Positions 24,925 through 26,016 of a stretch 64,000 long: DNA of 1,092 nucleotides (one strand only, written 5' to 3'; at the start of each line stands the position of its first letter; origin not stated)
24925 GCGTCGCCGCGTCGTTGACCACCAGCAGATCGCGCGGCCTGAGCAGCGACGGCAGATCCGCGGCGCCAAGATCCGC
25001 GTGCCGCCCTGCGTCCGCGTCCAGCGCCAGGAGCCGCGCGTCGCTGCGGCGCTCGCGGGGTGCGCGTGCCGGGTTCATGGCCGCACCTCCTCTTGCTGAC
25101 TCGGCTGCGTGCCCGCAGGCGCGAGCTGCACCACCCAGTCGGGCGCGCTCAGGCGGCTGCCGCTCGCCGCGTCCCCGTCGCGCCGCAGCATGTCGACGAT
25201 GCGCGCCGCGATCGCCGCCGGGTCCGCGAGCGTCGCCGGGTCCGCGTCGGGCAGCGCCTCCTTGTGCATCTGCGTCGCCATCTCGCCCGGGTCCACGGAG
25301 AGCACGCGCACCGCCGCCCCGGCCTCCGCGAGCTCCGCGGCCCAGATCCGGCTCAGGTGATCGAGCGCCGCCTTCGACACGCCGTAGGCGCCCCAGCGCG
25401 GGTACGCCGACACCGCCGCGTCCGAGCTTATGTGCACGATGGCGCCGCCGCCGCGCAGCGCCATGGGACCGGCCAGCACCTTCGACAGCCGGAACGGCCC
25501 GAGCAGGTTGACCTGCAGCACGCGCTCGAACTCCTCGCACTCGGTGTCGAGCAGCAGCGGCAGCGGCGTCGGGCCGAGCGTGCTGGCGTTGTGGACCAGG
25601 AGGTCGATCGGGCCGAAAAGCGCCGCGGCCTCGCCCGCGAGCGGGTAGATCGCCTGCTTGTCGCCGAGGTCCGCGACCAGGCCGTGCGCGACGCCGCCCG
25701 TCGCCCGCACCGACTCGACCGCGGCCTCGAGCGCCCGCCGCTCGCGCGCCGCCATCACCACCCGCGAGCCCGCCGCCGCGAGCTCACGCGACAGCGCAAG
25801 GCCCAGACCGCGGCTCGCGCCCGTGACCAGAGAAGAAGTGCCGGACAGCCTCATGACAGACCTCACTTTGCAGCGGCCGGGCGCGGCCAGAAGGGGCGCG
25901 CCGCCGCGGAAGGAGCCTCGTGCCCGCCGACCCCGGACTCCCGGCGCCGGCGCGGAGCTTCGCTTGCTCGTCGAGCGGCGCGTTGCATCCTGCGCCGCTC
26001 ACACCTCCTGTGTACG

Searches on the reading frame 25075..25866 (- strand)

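Call 24: search_protein_families(library=pfam, proteins=[window:25075-25866:-], max_evalue=0.001)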
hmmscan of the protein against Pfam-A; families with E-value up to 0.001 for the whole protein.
window:25075-25866:- (263 aa): 3 families
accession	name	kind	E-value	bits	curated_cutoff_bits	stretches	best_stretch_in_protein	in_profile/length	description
PF00106.31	adh_short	-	4.7e-44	150.6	26.6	1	13-206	4-192/195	short chain dehydrogenase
PF13561.12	adh_short_C2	-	2.3e-34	119.4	27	1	16-207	1-186/236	Enoyl-(Acyl carrier protein) reductase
PF08659.16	KR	-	2.5e-11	44.3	22.6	1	12-178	3-166/180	KR domain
